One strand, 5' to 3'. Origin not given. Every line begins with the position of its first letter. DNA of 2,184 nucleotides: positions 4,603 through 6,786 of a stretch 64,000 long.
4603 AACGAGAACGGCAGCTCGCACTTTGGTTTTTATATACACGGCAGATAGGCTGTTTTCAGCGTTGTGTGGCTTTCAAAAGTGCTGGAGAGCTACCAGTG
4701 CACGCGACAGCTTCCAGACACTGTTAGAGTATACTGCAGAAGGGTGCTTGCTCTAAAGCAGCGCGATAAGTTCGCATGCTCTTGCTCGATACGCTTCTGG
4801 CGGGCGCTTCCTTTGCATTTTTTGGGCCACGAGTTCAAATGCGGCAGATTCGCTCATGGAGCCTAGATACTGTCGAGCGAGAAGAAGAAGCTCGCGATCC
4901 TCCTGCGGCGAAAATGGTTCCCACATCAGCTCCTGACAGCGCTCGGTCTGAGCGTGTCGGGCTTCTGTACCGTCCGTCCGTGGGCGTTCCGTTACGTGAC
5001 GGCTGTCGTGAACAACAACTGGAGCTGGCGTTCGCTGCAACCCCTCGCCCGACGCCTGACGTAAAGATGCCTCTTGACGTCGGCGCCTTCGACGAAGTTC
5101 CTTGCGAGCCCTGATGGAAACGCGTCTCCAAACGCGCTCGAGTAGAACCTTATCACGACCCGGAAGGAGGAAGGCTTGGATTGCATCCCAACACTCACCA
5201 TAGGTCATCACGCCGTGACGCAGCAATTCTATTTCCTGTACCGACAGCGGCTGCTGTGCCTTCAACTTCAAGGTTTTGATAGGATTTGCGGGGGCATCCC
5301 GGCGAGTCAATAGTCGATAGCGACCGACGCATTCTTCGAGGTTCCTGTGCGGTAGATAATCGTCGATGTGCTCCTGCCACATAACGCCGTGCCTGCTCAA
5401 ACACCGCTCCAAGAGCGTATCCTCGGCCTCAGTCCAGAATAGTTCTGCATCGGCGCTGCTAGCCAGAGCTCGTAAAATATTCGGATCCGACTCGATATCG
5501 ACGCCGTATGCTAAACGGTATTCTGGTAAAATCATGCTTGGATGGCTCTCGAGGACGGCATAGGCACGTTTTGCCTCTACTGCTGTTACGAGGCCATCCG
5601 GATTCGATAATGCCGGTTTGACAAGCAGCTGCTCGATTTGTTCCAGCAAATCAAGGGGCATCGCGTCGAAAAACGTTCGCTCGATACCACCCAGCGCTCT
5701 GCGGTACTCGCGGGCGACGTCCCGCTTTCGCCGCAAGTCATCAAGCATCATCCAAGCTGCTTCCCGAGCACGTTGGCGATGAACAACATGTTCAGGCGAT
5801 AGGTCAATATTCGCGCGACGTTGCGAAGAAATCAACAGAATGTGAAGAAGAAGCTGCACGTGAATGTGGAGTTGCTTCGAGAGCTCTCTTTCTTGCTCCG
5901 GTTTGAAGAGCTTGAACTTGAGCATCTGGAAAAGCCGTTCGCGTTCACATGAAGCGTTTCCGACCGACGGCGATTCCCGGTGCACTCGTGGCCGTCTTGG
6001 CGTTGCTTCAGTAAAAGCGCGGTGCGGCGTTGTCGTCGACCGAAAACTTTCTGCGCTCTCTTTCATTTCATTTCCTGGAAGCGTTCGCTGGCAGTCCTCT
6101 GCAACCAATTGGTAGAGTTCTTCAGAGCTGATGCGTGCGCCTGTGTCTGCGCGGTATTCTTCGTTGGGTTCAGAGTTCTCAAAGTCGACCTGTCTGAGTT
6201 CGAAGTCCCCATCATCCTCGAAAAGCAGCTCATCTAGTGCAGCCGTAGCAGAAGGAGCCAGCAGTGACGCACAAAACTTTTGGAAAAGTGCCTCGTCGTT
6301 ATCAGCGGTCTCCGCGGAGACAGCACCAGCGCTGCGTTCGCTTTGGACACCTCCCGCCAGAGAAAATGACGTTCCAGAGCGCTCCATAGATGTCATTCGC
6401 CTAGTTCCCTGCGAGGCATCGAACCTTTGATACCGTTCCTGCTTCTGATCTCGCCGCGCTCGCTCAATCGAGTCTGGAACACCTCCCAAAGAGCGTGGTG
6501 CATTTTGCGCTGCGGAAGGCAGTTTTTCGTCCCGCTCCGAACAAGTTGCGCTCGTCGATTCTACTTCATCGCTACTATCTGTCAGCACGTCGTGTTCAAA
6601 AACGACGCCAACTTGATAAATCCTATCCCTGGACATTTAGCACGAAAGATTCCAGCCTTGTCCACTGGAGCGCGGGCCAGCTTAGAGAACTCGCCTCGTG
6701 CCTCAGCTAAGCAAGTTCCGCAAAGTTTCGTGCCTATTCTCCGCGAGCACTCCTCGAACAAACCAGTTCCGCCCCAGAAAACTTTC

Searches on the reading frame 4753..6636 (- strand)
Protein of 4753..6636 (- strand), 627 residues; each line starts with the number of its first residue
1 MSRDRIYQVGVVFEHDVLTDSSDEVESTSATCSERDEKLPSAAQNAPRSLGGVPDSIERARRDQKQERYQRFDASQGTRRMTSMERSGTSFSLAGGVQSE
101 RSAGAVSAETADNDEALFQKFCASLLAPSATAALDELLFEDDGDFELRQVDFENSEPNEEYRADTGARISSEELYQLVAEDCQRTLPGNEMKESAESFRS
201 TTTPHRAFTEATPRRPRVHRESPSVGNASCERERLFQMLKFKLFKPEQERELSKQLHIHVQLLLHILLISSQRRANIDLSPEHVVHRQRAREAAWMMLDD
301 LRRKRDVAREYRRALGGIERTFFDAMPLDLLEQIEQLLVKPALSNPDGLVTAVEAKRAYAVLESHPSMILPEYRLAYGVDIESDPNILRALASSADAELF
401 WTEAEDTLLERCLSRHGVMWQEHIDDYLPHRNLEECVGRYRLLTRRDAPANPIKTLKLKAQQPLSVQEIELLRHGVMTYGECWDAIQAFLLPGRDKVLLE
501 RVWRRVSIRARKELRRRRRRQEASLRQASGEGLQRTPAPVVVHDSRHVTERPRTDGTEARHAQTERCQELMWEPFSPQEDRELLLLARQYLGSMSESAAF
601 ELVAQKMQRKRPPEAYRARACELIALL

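Call 15: search_protein_families(library=pfam, proteins=[window:4753-6636:-], max_evalue=0.00001)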
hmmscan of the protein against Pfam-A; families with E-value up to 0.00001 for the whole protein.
window:4753-6636:- (627 aa): 2 families
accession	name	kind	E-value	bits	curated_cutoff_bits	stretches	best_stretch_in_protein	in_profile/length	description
PF00249.37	Myb_DNA-binding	-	3.3e-11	43.6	24.4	0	465-496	5-35/46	Myb-like DNA-binding domain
PF13921.12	Myb_DNA-bind_6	-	6.4e-07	29.9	22.9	0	401-442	1-41/60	Myb-like DNA-binding domain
